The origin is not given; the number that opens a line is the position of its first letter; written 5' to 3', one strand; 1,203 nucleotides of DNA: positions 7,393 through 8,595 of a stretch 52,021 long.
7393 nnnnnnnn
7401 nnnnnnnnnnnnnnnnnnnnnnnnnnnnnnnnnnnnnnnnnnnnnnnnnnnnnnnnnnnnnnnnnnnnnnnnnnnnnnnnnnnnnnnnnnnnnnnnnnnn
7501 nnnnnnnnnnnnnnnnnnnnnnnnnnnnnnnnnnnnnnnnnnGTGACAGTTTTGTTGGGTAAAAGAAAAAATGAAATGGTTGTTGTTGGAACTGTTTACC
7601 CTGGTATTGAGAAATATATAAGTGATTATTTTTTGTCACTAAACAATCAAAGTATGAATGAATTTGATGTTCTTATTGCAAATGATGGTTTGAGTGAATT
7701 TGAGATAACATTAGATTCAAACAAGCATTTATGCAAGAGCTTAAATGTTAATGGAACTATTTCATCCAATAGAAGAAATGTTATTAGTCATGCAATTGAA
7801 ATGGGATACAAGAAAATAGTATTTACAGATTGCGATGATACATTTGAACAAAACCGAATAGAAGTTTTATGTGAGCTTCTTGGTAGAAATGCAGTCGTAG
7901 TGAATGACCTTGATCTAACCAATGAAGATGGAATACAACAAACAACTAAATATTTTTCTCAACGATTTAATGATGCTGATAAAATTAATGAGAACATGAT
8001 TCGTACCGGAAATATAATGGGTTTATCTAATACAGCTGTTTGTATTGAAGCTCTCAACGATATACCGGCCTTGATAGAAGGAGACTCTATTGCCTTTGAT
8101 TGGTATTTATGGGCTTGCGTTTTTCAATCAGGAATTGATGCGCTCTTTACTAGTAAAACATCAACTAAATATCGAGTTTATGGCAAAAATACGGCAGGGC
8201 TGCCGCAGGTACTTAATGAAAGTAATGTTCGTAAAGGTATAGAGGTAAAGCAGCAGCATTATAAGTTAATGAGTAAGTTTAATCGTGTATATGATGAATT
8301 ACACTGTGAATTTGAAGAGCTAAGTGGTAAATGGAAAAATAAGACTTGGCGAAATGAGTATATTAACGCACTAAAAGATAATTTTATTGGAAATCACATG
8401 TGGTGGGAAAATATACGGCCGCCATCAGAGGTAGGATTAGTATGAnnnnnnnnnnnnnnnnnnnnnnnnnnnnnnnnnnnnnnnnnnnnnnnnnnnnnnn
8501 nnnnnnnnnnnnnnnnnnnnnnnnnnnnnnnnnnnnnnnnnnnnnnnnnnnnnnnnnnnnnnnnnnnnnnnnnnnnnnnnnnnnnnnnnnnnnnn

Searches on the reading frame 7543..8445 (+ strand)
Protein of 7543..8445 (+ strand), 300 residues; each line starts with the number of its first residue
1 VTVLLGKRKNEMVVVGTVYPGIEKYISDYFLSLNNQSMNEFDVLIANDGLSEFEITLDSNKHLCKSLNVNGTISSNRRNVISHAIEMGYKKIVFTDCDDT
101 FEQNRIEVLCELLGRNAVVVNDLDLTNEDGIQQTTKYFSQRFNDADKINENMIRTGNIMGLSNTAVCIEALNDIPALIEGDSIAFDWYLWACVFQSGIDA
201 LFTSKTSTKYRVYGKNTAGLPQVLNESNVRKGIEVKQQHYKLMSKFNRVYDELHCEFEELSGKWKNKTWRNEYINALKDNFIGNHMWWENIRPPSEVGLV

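Call 6: search_protein_families(library=ncbifam, proteins=[window:7543-8445:+], max_evalue=0.001)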
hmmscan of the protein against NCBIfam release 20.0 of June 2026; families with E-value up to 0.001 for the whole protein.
window:7543-8445:+ (300 aa): 1 family
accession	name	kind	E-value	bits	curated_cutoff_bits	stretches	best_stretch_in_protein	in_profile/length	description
NF007482.0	PRK10073.1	equivalog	0.00091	18.3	423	0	9-119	5-116/334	glycosyltransferase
